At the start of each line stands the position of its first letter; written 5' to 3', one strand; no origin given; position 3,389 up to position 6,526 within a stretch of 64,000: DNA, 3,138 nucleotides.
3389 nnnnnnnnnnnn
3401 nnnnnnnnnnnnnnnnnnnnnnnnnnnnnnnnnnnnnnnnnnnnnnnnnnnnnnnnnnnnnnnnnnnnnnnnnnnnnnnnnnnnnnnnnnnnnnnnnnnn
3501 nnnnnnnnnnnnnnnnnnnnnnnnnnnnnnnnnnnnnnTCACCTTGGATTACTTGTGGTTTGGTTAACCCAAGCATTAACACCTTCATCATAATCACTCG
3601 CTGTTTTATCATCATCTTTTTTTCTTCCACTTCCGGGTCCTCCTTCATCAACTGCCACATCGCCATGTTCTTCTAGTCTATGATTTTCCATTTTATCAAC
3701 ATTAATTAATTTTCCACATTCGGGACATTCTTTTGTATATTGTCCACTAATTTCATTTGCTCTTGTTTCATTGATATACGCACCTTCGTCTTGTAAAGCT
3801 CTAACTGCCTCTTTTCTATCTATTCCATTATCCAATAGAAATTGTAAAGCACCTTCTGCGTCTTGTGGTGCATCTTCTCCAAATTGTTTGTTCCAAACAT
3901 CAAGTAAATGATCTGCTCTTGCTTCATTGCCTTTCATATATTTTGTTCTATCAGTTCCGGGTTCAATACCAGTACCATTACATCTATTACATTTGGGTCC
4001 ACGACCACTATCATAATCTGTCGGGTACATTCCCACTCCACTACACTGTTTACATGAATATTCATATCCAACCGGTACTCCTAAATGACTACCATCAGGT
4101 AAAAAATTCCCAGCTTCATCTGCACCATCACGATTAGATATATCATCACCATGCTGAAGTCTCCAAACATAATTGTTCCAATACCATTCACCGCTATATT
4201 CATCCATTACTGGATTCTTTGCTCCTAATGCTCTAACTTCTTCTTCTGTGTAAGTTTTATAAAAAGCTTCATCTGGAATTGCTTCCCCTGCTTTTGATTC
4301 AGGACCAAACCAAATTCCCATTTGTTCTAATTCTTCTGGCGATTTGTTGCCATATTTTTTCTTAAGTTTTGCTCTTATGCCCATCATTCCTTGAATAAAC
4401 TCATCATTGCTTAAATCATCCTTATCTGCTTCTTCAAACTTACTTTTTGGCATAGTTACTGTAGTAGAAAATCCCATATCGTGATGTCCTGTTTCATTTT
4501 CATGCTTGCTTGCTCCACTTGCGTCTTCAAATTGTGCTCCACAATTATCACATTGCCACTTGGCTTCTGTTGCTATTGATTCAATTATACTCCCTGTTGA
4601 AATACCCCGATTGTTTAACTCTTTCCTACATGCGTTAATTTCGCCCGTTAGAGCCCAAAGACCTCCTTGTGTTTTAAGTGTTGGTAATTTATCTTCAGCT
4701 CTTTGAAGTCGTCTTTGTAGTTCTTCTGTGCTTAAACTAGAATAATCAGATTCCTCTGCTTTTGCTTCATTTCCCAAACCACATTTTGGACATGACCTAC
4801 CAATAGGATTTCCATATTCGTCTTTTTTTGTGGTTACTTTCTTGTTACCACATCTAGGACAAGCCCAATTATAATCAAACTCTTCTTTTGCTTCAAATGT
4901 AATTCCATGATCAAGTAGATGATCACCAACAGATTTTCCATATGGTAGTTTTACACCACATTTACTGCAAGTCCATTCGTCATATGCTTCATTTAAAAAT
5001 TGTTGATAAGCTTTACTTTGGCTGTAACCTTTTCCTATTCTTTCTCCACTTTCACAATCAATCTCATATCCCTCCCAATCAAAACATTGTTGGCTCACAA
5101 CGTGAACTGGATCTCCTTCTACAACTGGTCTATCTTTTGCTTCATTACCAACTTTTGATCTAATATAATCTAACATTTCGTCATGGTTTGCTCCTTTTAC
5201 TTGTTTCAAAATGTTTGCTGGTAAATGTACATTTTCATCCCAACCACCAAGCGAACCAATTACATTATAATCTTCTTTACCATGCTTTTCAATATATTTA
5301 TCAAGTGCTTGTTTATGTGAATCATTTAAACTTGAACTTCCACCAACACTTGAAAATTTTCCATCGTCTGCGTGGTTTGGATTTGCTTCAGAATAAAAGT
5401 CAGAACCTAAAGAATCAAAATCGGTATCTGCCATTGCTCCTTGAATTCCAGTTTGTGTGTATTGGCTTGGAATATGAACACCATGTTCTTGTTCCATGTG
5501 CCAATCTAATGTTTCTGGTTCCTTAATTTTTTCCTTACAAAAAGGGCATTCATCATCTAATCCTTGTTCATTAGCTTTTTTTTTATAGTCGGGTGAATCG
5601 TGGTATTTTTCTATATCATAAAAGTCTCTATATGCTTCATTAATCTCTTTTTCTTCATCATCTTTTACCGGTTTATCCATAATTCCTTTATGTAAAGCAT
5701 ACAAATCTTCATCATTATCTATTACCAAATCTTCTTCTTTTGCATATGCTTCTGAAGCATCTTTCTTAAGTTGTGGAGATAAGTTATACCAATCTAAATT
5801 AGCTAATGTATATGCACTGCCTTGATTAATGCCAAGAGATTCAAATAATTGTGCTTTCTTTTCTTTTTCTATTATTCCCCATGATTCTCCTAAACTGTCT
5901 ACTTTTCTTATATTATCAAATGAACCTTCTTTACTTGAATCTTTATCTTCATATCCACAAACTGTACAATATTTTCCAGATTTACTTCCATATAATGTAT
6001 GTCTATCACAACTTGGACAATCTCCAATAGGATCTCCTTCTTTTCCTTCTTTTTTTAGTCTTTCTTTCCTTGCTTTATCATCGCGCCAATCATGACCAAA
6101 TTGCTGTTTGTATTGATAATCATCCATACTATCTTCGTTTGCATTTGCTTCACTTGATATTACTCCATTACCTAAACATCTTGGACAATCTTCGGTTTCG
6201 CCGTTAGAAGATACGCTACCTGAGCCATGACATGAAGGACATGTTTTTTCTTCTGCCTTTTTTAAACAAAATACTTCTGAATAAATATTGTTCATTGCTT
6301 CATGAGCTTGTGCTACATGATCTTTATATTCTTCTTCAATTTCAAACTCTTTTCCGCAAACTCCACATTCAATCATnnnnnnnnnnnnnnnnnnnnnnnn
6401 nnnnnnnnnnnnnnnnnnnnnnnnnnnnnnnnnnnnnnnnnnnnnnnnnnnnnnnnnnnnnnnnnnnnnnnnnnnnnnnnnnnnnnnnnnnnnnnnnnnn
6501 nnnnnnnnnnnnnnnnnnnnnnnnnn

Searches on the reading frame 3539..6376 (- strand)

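Call 9: search_protein_families(library=phrogs, proteins=[window:3539-6376:-], max_evalue=0.001)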
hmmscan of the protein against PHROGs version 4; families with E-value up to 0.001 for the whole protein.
window:3539-6376:- (945 aa): 2 families
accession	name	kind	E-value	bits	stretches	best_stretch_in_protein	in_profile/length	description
phrog_6060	-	transcription regulation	8.1e-05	23.5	0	38-72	8-48/61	anti-termination protein Q-like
phrog_9961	-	unknown function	0.0009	20.9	0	774-814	9-47/99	-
